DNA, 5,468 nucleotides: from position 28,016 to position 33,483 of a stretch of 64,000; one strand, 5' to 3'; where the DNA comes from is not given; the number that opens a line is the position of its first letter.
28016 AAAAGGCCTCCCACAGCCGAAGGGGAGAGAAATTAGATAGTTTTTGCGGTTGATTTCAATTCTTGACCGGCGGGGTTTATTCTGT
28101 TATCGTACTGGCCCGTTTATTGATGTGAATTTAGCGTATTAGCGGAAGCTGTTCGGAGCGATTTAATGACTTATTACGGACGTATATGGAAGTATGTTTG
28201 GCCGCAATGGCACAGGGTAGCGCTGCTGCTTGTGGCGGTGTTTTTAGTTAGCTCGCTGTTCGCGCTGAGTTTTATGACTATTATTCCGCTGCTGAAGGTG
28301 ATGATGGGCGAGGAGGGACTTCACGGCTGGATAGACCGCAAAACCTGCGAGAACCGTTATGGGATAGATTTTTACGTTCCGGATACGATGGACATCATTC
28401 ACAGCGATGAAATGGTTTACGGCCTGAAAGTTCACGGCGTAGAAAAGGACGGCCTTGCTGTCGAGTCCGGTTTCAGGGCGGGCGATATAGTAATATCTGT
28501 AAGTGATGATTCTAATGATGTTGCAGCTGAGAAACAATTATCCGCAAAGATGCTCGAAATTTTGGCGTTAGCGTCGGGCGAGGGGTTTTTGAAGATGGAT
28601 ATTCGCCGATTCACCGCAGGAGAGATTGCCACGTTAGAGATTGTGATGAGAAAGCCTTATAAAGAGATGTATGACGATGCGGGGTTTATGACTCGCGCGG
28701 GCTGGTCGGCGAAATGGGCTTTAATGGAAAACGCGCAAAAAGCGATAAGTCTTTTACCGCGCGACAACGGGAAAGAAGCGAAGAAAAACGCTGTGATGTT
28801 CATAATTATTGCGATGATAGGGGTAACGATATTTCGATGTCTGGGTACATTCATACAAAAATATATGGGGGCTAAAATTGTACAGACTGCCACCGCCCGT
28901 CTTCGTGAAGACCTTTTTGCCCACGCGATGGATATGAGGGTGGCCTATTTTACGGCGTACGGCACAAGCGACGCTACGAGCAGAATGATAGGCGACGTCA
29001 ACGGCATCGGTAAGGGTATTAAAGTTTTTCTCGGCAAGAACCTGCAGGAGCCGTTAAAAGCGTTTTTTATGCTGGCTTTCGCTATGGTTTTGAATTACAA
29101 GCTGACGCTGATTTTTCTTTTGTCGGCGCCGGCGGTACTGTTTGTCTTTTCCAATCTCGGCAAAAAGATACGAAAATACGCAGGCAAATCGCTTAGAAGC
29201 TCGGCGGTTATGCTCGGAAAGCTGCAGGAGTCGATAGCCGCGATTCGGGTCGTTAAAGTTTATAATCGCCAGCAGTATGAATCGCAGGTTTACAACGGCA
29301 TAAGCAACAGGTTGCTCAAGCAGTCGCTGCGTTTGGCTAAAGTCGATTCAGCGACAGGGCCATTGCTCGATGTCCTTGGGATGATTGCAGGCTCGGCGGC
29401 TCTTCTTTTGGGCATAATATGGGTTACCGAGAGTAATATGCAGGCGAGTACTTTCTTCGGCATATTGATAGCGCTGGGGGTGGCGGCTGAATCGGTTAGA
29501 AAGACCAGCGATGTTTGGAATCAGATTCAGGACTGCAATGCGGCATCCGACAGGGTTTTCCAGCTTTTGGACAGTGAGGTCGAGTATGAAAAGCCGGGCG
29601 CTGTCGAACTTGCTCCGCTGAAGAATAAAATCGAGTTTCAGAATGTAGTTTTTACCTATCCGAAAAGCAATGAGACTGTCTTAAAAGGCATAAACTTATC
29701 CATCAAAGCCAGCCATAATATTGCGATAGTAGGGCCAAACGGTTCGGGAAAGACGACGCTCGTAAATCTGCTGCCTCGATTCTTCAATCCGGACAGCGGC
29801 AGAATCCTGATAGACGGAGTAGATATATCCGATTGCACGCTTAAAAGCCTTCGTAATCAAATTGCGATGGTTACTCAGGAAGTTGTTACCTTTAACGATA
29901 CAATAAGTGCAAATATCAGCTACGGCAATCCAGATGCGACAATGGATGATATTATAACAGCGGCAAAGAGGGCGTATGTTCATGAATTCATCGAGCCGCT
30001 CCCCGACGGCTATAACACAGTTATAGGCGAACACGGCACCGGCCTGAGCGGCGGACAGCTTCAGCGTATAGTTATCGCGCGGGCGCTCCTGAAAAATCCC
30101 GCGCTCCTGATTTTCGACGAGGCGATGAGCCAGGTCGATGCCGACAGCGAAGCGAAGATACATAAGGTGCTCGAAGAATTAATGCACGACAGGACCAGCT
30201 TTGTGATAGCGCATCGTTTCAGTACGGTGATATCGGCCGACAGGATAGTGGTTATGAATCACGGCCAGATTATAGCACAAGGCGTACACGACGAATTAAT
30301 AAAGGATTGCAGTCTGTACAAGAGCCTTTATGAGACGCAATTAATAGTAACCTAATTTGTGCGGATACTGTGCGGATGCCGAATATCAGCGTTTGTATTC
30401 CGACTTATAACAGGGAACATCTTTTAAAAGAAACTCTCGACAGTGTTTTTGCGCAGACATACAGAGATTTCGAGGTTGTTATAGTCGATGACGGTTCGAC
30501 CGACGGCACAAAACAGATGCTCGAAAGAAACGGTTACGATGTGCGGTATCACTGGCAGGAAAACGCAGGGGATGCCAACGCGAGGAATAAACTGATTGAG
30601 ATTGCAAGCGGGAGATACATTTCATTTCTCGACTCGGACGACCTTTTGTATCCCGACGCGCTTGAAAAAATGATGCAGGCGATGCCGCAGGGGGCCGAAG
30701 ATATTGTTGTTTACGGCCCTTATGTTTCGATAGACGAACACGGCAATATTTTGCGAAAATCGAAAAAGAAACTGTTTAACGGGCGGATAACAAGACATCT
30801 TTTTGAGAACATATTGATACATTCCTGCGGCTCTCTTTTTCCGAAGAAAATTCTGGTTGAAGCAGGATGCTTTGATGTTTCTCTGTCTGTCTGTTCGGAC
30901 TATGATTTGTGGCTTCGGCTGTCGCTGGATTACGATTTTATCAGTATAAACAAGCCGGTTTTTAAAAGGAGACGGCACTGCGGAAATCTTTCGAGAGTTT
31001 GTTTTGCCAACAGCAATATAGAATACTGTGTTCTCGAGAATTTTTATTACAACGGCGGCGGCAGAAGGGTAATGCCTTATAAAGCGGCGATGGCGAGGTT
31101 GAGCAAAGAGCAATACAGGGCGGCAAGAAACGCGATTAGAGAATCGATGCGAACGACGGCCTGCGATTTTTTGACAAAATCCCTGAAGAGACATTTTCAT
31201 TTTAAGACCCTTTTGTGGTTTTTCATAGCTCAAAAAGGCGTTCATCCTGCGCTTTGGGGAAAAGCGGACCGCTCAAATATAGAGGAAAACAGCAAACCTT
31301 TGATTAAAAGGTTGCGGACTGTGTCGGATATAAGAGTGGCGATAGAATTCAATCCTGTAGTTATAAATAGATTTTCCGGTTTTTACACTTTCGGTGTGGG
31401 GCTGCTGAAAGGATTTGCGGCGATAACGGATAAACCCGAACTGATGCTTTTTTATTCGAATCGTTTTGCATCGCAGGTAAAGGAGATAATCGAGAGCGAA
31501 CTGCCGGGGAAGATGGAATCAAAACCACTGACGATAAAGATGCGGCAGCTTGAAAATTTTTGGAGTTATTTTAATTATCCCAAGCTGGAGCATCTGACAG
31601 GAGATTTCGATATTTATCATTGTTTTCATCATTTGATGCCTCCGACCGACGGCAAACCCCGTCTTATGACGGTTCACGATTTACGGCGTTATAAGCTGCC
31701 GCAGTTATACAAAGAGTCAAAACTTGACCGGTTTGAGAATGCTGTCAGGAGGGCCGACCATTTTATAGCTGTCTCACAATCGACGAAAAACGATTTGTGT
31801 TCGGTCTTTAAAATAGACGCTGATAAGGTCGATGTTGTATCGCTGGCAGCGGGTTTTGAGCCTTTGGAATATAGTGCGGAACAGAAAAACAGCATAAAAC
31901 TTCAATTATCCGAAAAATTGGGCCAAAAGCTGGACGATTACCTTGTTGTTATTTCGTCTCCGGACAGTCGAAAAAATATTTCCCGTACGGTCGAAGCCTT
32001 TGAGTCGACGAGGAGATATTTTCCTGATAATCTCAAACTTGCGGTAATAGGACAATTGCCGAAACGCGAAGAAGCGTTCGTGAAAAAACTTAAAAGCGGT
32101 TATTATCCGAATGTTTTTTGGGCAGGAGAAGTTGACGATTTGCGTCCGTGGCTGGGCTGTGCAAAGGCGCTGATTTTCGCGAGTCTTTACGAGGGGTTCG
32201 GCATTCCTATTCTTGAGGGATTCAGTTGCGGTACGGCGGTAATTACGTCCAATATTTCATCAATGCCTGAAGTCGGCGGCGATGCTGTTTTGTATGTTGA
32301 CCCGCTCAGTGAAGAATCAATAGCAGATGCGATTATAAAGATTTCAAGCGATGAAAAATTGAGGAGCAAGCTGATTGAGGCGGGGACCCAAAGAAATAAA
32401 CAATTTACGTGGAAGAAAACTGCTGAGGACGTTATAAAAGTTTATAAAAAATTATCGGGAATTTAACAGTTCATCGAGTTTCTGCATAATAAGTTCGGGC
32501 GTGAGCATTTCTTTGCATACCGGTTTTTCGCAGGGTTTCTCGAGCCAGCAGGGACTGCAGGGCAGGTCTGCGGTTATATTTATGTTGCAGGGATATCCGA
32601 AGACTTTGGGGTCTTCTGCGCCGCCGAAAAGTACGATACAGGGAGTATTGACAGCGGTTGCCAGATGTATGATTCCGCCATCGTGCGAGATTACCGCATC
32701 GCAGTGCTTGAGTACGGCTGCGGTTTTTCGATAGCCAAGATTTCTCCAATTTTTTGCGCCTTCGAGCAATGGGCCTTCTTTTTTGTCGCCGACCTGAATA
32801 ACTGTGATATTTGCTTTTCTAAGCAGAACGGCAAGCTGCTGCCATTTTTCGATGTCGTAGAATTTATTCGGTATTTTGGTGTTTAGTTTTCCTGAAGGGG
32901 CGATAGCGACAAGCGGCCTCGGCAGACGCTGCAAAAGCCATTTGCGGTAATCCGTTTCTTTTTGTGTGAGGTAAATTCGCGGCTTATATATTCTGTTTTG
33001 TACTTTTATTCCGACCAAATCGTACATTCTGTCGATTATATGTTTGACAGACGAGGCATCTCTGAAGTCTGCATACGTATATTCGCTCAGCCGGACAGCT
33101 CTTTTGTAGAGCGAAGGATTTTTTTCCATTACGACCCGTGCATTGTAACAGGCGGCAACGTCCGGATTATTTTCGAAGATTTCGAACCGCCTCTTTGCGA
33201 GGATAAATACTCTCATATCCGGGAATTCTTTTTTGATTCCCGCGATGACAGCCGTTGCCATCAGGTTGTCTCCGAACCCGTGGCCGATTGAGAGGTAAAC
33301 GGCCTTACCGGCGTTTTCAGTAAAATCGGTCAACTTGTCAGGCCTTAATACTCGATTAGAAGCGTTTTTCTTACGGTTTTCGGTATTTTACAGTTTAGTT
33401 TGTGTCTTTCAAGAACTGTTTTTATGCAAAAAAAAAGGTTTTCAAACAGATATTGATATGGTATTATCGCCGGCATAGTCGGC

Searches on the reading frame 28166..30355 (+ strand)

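Call 18: search_protein_families(library=pfam, proteins=[window:28166-30355:+])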
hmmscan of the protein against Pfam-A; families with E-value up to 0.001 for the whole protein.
window:28166-30355:+ (729 aa): 5 families
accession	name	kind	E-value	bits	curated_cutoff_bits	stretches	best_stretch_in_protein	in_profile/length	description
PF00664.28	ABC_membrane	-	4.8e-35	122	28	1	205-434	37-264/274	ABC transporter transmembrane region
PF00005.33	ABC_tran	-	6.7e-32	111.4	25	1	506-654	1-136/137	ABC transporter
PF02463.25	SMC_N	-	6.8e-07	29.4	40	0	626-699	136-213/220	RecF/RecN/SMC N terminal domain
PF13175.12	AAA_15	-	0.00032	20.9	32.1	1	519-561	26-74/374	AAA ATPase domain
PF13401.12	AAA_22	-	0.00033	21.4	27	0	518-672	7-104/130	AAA domain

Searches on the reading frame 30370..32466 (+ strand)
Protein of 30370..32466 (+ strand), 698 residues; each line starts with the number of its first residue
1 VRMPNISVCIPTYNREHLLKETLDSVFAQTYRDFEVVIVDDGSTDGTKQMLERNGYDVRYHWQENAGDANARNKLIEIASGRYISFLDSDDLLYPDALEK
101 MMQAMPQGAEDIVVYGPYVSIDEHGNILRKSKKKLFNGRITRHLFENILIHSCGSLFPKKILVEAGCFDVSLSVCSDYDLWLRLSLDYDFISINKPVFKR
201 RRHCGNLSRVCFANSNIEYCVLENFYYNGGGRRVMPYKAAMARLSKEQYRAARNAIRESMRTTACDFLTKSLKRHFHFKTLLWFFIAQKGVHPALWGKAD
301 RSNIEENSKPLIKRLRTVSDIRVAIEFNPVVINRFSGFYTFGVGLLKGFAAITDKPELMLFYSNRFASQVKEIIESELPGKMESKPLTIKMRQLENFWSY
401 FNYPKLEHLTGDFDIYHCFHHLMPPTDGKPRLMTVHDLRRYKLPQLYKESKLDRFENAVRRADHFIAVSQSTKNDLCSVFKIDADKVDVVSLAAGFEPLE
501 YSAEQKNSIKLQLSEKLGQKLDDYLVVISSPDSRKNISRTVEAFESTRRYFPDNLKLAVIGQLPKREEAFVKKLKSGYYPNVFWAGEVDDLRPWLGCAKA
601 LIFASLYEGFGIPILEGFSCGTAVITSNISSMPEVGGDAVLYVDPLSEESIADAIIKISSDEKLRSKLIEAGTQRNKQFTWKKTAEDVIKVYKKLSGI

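Call 18: search_protein_families(library=pfam, proteins=[window:30370-32466:+])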
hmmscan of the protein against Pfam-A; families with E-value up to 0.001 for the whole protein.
window:30370-32466:+ (698 aa): 8 families
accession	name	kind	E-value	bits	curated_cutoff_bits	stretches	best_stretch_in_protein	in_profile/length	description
PF00535.33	Glycos_transf_2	-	5.8e-38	130.9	23.3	1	7-153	1-154/168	Glycosyl transferase family 2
PF00534.26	Glycos_transf_1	-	1e-25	90.7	26.4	1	522-674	15-171/172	Glycosyl transferases group 1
PF13692.12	Glyco_trans_1_4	-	1.3e-21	77.8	27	1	525-661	4-142/142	Glycosyl transferases group 1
PF10111.15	Glyco_tranf_2_2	-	1.8e-21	77.3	27.3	1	7-208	1-223/276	Glycosyltransferase like family 2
PF13641.12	Glyco_tranf_2_3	-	1.8e-12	48.2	27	1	4-185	1-195/230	Glycosyltransferase like family 2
PF13439.12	Glyco_transf_4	-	9.3e-11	42.5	28.5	1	384-491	45-163/170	Glycosyltransferase Family 4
PF13704.12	Glyco_tranf_2_4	-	6.3e-05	23.8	27.5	1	14-97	2-88/98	Glycosyl transferase family 2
PF13524.12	Glyco_trans_1_2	-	9.3e-05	22.8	25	1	555-688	15-142/144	Glycosyl transferase-like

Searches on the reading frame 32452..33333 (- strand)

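Call 18: search_protein_families(library=pfam, proteins=[window:32452-33333:-])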
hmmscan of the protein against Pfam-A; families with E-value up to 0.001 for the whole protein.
window:32452-33333:- (293 aa): 1 family
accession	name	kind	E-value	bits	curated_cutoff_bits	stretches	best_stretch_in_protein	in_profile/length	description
PF01075.23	Glyco_transf_9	-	2.3e-15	57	22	1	97-263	62-237/247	Glycosyltransferase family 9 (heptosyltransferase)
